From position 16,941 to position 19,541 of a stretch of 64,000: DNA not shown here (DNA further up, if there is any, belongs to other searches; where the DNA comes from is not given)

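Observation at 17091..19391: Cysteine synthase fused to a CysRS-like module that keeps the cysteine/zinc pocket and anticodon domain but has lost HIGH and KMSKS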

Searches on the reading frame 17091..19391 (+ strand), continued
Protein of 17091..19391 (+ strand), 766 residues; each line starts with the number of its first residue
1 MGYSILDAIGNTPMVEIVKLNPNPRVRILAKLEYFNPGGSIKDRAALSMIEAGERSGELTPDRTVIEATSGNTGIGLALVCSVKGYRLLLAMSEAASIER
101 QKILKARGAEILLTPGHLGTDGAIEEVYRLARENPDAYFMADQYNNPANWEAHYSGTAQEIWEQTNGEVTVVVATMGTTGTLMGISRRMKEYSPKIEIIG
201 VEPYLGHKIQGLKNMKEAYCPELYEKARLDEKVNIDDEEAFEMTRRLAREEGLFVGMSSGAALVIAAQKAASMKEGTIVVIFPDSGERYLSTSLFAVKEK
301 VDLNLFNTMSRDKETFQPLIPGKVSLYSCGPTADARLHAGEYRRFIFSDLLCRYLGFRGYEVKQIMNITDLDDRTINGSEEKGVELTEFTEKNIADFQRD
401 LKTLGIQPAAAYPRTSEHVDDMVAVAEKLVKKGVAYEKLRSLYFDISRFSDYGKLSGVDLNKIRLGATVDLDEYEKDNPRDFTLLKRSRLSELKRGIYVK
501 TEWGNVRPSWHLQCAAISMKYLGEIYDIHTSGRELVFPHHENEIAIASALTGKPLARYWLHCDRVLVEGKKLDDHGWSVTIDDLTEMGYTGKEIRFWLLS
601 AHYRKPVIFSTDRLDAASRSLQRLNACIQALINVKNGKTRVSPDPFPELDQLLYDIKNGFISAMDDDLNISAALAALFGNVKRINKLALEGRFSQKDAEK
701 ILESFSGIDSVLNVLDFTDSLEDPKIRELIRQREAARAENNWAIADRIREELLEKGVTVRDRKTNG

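Call 80: predict_structure(alignment_id=A3)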
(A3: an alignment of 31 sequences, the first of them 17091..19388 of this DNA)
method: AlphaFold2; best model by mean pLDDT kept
length: 766 residues; sequences in the alignment: 31
mean_pLDDT: 69.5   pTM: 0.51
mean pLDDT of the five models: 69.5, 67.6, 63.5, 62.5, 62.5
residues with pLDDT >= 90: 109; 70-90: 318; 50-70: 192; < 50: 147
segments of 3 or more residues with pLDDT < 50: 1-3, 204-219, 286-299, 432-510, 523-538, 573-577, 720-722, 762-766
pLDDT, mean of each block of 10 residues (from residue 1): 59 87 95 66 82 90 83 74 85 66 70 67 78 89 73 90 93 80 90 93 50 42 71 79 78 75 93 95 57 41 58 59 67 66 82 80 71 66 78 84 77 63 56 37 31 30 28 37 31 29 36 56 40 43 66 60 59 55 88 89 68 87 90 85 82 80 79 87 89 90 89 78 64 80 80 58 38
secondary structure, 60 per line:
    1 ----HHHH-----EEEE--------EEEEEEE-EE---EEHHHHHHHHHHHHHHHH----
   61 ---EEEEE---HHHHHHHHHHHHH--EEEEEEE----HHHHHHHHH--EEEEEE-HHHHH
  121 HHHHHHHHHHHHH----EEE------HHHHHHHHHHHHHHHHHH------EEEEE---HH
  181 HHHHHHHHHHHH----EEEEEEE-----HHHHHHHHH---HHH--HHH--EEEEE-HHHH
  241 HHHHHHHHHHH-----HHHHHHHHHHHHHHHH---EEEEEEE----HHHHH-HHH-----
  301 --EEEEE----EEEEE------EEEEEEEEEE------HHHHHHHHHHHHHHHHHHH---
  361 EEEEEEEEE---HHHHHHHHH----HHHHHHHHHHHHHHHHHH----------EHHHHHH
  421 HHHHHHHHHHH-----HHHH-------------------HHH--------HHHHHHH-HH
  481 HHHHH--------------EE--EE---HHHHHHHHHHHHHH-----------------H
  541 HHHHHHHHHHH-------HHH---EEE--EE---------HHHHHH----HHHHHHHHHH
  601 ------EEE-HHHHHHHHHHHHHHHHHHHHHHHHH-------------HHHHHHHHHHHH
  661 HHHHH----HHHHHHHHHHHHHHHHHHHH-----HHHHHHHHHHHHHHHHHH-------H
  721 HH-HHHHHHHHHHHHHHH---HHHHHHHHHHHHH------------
elements in order (helices of 4 or more, strands of 3 or more residues): H5-8 E14-17 E26-32 H41-56 E64-68 H72-84 E87-93 H98-106 E109-114 H116-133 E138-140 H147-164 E171-175 H179-192 E197-203 H209-217 E231-235 H237-251 H257-272 E276-282 H287-291 E303-307 E312-316 E323-332 H339-357 E361-369 H373-381 H386-403 H415-431 H437-440 H471-477 H479-485 H509-522 H540-551 E565-567 H581-586 H591-600 E607-609 H611-635 H649-665 H670-689 H695-712 H724-738 H742-754
